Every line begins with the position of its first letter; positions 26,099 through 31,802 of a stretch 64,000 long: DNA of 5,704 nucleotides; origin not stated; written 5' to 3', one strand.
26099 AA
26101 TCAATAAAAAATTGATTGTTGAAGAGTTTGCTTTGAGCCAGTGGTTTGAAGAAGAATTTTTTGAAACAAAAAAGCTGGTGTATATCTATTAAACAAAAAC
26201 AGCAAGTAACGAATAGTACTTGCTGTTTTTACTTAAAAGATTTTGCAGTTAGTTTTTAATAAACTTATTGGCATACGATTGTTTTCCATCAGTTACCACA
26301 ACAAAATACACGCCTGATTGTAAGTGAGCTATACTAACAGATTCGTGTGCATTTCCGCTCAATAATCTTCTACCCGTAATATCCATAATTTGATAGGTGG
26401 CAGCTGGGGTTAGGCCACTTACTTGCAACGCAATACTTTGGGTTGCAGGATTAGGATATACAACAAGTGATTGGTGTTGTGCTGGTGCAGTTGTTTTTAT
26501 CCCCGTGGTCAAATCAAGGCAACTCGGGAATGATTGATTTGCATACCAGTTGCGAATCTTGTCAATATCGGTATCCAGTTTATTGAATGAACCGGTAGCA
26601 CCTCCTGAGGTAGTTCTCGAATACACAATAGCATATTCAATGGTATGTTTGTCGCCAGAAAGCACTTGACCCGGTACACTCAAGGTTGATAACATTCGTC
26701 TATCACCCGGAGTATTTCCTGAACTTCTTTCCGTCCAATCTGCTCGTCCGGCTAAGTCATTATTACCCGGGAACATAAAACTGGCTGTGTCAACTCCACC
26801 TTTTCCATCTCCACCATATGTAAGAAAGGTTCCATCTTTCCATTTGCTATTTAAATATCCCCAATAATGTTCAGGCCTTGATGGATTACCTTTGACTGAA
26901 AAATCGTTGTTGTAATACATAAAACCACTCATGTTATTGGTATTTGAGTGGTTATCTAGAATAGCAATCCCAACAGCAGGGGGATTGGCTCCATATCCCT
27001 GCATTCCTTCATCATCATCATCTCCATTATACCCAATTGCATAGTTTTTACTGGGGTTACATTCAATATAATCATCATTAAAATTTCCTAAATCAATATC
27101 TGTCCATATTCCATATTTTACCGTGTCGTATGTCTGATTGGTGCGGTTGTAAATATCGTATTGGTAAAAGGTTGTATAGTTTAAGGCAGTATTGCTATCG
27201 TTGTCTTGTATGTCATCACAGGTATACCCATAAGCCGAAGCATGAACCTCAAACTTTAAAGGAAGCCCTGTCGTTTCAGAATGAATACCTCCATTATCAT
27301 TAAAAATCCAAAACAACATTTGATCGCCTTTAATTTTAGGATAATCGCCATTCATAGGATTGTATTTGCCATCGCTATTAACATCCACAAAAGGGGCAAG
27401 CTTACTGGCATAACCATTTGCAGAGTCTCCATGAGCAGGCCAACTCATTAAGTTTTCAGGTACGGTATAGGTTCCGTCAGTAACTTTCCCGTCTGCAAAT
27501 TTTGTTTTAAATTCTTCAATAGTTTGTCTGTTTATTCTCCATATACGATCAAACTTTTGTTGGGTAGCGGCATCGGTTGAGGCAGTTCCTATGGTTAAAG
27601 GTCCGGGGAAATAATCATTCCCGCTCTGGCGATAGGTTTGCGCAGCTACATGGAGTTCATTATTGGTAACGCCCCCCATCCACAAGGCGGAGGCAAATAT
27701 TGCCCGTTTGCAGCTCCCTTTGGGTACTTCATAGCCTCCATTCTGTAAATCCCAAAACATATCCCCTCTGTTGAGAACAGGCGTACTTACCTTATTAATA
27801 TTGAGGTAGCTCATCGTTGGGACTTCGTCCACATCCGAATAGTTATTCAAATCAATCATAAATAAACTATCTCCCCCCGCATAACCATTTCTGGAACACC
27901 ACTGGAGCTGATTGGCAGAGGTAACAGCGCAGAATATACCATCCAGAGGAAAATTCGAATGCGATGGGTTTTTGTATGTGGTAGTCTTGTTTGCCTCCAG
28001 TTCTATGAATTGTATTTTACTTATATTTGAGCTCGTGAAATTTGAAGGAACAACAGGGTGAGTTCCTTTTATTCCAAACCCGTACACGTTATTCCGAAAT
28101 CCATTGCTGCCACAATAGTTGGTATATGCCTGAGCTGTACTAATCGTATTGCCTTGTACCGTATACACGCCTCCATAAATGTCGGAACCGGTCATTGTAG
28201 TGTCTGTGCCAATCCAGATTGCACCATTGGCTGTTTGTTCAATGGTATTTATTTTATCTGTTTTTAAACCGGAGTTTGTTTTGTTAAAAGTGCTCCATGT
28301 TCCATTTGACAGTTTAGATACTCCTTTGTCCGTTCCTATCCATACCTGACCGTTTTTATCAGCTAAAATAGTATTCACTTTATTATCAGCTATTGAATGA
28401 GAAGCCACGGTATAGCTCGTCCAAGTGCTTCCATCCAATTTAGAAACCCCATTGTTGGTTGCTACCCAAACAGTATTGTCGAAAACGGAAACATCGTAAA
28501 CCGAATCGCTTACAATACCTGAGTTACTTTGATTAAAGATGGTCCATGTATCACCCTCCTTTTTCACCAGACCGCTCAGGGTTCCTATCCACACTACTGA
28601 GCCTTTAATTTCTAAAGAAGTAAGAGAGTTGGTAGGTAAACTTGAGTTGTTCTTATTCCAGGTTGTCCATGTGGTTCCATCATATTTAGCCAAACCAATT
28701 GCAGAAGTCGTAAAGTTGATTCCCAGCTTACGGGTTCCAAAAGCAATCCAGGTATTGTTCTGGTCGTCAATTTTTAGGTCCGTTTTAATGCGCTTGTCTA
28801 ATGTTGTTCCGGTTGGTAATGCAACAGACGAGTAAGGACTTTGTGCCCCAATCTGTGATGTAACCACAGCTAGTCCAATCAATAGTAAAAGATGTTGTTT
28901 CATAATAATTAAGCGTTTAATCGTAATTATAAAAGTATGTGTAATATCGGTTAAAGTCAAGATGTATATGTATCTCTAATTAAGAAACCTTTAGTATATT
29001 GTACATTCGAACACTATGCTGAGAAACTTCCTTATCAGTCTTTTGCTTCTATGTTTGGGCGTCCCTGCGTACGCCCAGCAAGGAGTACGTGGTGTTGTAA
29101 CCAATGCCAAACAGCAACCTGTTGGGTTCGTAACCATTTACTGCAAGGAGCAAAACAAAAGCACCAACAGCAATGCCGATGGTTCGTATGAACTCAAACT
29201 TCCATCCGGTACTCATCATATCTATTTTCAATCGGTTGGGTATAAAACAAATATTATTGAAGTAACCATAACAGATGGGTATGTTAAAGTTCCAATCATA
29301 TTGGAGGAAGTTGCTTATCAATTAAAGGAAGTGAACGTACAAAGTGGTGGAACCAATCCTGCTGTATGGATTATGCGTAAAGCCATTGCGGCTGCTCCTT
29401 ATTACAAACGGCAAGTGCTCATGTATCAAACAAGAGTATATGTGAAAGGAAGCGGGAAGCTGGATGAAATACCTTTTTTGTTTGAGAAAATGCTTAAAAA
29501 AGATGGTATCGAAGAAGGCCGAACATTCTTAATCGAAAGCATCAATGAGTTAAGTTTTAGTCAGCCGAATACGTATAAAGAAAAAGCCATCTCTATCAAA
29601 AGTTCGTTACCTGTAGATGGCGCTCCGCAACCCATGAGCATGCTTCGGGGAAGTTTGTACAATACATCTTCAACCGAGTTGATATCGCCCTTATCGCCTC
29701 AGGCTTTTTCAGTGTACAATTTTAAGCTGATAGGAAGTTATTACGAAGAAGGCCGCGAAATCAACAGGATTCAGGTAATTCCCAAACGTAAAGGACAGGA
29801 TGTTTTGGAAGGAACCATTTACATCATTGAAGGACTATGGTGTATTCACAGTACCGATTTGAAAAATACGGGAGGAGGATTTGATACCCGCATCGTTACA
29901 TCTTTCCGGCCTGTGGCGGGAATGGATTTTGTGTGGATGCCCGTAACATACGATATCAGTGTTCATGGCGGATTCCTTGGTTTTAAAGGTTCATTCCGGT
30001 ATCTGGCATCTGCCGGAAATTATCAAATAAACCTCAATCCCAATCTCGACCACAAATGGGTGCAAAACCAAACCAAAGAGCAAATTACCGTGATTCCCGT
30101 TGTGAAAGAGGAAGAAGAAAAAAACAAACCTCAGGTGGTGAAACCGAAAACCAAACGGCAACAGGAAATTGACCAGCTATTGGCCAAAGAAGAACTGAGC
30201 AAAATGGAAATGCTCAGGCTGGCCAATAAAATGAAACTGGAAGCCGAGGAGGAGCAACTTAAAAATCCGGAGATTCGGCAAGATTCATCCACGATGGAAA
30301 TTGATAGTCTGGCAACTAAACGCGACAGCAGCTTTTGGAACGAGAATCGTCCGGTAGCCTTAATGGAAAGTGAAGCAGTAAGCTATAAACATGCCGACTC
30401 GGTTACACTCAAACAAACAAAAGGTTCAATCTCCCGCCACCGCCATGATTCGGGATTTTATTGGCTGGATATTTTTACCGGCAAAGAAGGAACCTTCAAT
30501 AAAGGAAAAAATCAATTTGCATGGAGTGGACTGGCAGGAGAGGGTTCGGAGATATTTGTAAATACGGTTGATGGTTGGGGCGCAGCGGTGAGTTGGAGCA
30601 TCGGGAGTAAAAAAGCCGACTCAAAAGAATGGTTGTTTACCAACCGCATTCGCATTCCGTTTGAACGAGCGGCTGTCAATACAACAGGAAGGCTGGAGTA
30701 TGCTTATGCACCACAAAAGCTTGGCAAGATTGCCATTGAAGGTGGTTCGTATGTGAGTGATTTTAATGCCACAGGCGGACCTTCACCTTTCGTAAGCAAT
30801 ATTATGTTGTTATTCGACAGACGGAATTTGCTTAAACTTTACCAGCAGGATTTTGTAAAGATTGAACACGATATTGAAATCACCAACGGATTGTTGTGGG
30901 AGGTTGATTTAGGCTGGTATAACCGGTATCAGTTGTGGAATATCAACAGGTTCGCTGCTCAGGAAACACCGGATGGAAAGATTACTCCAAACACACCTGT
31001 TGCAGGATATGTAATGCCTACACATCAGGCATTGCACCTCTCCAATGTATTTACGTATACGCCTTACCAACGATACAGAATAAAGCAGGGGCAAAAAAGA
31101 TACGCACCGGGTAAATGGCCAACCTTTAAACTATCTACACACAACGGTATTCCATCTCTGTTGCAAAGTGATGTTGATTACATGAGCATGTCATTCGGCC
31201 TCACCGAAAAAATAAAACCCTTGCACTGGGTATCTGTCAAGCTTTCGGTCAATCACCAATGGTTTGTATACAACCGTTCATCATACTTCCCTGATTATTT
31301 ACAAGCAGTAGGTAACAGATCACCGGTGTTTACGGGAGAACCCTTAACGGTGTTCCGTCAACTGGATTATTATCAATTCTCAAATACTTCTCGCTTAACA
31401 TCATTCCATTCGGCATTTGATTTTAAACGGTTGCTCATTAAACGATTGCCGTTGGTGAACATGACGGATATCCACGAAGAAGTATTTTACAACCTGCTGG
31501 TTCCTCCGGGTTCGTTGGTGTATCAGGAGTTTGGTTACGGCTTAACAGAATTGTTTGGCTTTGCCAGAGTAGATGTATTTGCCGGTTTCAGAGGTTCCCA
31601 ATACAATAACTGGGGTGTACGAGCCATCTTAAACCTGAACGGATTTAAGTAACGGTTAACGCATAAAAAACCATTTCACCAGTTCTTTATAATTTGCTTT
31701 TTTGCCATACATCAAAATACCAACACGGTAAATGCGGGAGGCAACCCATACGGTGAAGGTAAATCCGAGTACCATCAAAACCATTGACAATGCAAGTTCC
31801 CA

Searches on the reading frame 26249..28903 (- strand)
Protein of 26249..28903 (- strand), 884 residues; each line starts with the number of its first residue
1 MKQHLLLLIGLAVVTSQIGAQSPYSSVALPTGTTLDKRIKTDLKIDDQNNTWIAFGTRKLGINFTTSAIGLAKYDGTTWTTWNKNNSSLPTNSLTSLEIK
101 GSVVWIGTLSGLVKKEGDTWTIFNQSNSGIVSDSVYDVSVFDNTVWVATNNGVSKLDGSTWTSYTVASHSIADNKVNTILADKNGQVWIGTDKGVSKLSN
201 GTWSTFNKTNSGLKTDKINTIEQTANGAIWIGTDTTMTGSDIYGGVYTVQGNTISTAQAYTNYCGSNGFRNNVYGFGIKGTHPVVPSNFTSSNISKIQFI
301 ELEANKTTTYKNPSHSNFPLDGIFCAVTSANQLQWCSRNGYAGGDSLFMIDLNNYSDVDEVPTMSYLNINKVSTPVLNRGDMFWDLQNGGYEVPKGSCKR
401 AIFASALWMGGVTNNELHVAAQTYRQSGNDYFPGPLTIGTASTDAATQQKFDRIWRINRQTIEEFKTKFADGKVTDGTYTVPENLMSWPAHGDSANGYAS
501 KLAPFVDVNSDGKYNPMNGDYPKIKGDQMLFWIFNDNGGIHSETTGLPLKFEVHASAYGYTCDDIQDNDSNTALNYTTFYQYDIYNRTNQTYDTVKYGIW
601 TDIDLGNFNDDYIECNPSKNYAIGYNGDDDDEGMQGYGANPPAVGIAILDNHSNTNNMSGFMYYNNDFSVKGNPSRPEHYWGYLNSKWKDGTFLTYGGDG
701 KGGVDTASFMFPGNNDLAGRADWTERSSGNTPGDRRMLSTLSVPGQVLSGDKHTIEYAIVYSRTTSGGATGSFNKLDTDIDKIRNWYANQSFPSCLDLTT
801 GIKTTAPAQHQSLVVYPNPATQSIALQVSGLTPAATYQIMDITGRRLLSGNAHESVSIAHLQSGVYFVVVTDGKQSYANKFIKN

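Call 33: search_protein_families(library=pfam, proteins=[window:26249-28903:-], max_evalue=0.00001)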
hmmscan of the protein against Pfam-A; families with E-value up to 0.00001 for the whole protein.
window:26249-28903:- (884 aa): 2 families
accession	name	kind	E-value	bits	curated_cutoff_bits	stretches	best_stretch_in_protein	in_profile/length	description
PF18962.6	Por_Secre_tail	-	3.6e-11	43.6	27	1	815-882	1-74/75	Secretion system C-terminal sorting domain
PF07494.17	Reg_prop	-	1.5e-10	40.4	20.4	0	171-192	2-23/24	Two component regulator propeller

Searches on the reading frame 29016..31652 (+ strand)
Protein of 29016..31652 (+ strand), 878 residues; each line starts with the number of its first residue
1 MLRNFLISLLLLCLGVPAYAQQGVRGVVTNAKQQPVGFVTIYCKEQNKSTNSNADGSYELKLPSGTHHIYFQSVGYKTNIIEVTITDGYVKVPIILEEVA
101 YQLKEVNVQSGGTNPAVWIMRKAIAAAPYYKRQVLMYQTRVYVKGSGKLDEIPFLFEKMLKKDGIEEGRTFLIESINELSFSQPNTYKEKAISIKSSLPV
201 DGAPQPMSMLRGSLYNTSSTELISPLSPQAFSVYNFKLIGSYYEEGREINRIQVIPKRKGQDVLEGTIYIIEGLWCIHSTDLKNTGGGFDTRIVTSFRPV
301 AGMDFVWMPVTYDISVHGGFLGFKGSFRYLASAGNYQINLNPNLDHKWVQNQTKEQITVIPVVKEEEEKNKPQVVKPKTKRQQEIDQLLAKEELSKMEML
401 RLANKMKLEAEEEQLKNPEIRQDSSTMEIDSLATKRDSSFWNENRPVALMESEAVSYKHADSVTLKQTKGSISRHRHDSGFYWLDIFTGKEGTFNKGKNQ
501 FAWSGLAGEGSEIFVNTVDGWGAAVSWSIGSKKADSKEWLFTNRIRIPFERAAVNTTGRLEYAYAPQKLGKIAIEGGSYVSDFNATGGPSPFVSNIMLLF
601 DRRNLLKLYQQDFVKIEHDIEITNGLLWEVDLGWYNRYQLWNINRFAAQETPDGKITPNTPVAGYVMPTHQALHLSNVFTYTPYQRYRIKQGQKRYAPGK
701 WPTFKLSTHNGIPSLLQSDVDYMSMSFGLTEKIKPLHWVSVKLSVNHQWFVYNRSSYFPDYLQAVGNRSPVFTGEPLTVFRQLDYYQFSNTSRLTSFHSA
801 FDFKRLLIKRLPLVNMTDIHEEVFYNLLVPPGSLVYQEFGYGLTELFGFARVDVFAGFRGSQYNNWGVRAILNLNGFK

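Call 33: search_protein_families(library=pfam, proteins=[window:29016-31652:+], max_evalue=0.00001)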
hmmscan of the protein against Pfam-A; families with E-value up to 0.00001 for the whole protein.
window:29016-31652:+ (878 aa): 3 families
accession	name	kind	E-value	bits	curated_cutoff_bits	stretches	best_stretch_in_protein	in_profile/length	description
PF18939.6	DUF5686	-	5.7e-166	554.2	39.2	1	119-843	1-669/669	Family of unknown function (DUF5686)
PF13715.12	CarbopepD_reg_2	-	7.5e-16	58.4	32.2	1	24-108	1-88/88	CarboxypepD_reg-like domain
PF13620.12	CarboxypepD_reg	-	1.6e-10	41.6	32.3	1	24-88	2-72/82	Carboxypeptidase regulatory-like domain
